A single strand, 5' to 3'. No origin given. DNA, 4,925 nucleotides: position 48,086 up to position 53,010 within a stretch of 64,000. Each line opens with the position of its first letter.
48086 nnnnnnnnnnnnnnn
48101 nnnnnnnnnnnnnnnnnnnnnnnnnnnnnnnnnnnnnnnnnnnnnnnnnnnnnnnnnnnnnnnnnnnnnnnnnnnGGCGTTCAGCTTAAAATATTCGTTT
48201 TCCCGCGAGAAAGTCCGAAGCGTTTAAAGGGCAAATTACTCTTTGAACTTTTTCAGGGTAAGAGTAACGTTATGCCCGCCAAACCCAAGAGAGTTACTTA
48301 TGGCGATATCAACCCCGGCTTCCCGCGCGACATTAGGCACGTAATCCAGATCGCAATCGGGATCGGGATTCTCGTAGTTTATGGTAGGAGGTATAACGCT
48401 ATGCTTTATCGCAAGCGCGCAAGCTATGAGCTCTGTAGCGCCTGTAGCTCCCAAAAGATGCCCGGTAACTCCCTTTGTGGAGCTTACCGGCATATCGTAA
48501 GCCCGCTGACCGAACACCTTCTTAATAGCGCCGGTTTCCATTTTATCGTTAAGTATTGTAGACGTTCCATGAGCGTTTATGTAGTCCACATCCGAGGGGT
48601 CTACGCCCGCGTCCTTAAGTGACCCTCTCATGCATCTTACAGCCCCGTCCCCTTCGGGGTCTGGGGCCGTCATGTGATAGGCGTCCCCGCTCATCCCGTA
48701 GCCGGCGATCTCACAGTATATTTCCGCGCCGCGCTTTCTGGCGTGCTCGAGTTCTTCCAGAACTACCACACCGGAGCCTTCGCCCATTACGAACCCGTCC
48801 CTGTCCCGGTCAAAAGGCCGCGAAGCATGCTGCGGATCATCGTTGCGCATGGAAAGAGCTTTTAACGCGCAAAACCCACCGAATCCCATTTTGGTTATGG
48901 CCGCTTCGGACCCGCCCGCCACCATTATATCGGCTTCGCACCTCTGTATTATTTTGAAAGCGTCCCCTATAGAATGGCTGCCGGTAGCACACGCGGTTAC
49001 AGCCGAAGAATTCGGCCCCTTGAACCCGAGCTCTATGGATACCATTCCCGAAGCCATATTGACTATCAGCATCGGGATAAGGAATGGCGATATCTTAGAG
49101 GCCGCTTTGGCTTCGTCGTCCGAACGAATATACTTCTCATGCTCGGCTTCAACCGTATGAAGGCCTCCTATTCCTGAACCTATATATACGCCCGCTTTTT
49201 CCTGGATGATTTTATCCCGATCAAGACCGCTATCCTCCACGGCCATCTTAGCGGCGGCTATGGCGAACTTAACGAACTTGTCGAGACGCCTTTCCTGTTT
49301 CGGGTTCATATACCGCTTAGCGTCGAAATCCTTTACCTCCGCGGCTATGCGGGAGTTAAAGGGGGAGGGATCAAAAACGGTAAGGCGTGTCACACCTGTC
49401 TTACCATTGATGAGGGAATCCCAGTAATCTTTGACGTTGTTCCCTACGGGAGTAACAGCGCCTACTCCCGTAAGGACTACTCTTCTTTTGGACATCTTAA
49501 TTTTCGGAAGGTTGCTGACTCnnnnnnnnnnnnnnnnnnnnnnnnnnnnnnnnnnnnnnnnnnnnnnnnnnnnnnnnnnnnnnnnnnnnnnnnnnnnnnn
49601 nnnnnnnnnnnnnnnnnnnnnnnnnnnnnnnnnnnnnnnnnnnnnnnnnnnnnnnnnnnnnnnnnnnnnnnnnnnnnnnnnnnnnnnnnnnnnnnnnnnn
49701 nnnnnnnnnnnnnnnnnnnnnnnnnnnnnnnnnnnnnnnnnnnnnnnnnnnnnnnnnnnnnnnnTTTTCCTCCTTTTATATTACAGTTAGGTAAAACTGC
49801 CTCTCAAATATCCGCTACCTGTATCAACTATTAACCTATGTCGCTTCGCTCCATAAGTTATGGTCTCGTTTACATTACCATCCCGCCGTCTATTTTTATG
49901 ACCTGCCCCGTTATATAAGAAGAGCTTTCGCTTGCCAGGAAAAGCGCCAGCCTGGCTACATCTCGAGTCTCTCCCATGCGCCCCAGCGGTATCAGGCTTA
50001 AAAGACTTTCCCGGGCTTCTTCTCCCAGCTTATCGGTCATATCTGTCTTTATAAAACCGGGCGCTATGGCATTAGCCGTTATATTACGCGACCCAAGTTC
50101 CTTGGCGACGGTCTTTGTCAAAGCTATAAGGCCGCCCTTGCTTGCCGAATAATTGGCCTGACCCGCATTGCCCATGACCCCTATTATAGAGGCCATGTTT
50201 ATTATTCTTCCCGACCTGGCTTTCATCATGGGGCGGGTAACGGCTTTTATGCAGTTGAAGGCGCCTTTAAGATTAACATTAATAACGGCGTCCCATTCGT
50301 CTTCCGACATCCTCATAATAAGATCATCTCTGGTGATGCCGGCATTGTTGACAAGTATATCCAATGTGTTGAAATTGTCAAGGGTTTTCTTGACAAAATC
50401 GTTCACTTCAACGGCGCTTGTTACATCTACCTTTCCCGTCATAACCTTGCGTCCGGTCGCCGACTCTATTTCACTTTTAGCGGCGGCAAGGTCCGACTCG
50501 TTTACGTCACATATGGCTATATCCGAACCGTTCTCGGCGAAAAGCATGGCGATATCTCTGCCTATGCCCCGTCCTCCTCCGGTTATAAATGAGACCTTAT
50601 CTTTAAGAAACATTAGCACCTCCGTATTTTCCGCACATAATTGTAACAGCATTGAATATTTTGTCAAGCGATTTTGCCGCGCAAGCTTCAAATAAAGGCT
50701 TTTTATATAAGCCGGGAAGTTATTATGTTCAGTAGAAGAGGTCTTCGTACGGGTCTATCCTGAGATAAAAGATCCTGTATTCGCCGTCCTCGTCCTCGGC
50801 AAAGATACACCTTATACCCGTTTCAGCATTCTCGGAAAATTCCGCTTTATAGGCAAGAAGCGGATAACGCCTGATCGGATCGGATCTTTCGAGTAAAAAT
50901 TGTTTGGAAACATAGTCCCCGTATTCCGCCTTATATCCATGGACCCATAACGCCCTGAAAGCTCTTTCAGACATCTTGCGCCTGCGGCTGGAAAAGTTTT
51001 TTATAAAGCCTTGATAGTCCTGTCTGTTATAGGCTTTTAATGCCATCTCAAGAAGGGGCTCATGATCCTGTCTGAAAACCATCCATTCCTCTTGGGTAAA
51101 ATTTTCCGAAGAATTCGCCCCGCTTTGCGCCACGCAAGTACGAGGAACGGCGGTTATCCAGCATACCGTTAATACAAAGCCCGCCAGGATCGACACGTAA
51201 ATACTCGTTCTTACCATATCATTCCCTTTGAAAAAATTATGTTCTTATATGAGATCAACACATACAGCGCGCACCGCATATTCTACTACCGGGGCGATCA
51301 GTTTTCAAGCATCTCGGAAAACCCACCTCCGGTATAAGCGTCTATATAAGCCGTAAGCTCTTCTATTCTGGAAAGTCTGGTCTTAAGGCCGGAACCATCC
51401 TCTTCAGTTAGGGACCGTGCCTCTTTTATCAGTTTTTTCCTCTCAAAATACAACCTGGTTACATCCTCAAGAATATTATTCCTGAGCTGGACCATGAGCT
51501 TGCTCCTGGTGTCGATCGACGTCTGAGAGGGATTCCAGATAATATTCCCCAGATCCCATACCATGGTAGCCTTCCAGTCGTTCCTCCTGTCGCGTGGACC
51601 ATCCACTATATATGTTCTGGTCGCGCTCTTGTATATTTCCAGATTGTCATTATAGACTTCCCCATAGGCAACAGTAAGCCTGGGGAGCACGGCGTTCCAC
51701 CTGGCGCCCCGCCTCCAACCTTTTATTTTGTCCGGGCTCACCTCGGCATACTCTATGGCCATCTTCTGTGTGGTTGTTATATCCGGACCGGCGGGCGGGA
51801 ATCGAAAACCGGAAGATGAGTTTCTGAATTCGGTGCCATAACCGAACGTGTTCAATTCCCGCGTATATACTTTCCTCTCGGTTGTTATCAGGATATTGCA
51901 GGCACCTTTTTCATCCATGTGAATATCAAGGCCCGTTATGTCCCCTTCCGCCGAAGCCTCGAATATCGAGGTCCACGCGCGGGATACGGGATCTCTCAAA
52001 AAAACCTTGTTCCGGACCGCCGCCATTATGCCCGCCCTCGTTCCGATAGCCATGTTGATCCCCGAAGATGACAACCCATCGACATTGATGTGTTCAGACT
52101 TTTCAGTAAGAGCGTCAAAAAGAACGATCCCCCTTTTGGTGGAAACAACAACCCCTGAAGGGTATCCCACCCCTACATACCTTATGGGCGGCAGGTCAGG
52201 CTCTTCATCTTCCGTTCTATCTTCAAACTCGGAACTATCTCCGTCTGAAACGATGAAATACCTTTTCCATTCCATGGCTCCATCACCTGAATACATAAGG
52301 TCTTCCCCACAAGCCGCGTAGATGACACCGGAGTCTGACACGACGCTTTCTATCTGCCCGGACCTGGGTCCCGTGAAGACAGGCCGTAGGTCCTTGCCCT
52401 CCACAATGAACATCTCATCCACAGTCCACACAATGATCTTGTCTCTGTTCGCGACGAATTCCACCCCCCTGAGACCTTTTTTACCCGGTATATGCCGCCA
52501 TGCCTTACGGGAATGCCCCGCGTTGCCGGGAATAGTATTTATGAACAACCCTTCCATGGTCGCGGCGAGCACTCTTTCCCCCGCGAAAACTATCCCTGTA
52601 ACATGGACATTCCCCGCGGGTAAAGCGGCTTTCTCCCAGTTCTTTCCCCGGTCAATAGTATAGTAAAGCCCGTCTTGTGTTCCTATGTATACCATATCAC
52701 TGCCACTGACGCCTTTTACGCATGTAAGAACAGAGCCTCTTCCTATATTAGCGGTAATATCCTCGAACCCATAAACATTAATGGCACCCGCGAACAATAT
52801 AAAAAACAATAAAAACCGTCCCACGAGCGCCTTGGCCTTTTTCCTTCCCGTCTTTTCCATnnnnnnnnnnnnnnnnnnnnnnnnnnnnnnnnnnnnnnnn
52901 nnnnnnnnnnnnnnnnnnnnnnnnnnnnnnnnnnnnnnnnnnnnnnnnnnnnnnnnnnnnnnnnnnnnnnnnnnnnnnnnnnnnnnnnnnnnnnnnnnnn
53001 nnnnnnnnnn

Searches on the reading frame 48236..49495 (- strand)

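Call 16: search_protein_families(library=pfam, proteins=[window:48236-49495:-], max_evalue=0.00001)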
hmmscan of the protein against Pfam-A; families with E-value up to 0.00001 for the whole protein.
window:48236-49495:- (419 aa): 2 families
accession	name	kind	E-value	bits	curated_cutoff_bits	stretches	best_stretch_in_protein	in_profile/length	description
PF00109.32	ketoacyl-synt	-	2.4e-58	198.1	20.8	1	4-252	2-252/252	Beta-ketoacyl synthase, N-terminal domain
PF02801.28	Ketoacyl-synt_C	-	1.5e-41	141.6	20.8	1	260-375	1-119/119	Beta-ketoacyl synthase, C-terminal domain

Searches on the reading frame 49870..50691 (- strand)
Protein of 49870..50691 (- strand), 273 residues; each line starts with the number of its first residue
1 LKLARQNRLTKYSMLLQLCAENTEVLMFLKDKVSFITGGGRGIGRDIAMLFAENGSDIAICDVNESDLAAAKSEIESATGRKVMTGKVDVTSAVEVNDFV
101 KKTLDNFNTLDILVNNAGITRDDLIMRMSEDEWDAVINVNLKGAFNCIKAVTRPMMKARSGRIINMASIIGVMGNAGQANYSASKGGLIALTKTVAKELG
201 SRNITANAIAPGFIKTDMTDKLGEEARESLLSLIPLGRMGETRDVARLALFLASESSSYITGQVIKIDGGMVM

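Call 16: search_protein_families(library=pfam, proteins=[window:49870-50691:-], max_evalue=0.00001)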
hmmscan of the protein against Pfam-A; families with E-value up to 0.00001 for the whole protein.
window:49870-50691:- (273 aa): 4 families
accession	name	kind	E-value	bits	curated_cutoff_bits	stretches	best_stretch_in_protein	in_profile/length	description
PF13561.12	adh_short_C2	-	1.9e-67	227.8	27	1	41-271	6-235/236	Enoyl-(Acyl carrier protein) reductase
PF00106.31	adh_short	-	2.2e-62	210.4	26.6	1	32-225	1-193/195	short chain dehydrogenase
PF08659.16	KR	-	5e-18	66.1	22.6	1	35-192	4-160/180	KR domain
PF02737.24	3HCDH_N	-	5.4e-06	26.9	22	0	38-101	6-68/180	3-hydroxyacyl-CoA dehydrogenase, NAD binding domain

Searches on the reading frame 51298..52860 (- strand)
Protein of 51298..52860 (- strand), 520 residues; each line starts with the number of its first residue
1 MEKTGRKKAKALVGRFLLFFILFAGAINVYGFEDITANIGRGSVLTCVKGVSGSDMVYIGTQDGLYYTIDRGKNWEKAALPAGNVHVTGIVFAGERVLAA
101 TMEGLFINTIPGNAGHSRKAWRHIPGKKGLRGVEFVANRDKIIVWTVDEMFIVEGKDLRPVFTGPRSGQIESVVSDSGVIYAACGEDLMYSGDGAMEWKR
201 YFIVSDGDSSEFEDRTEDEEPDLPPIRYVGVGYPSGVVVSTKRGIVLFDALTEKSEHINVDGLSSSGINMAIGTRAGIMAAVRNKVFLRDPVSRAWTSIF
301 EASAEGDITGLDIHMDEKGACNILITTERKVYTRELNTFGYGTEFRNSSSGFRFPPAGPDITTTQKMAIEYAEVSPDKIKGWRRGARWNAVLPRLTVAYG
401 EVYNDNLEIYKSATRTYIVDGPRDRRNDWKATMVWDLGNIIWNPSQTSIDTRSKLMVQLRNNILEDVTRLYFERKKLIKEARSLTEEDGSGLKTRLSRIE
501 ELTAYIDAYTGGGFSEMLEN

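Call 16: search_protein_families(library=pfam, proteins=[window:51298-52860:-], max_evalue=0.00001)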
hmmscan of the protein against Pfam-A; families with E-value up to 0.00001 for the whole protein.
window:51298-52860:- (520 aa): 0 families

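Call 40: search_protein_families(library=ncbifam, proteins=[window:51298-52860:-], max_evalue=0.01)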
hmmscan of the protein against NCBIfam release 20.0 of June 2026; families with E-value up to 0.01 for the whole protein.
window:51298-52860:- (520 aa): 1 family
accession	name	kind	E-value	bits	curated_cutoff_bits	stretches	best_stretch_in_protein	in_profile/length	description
NF045728.1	glycosyl_F510_1955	equivalog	7.6e-05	22.1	175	1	55-108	105-163/246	F510_1955 family glycosylhydrolase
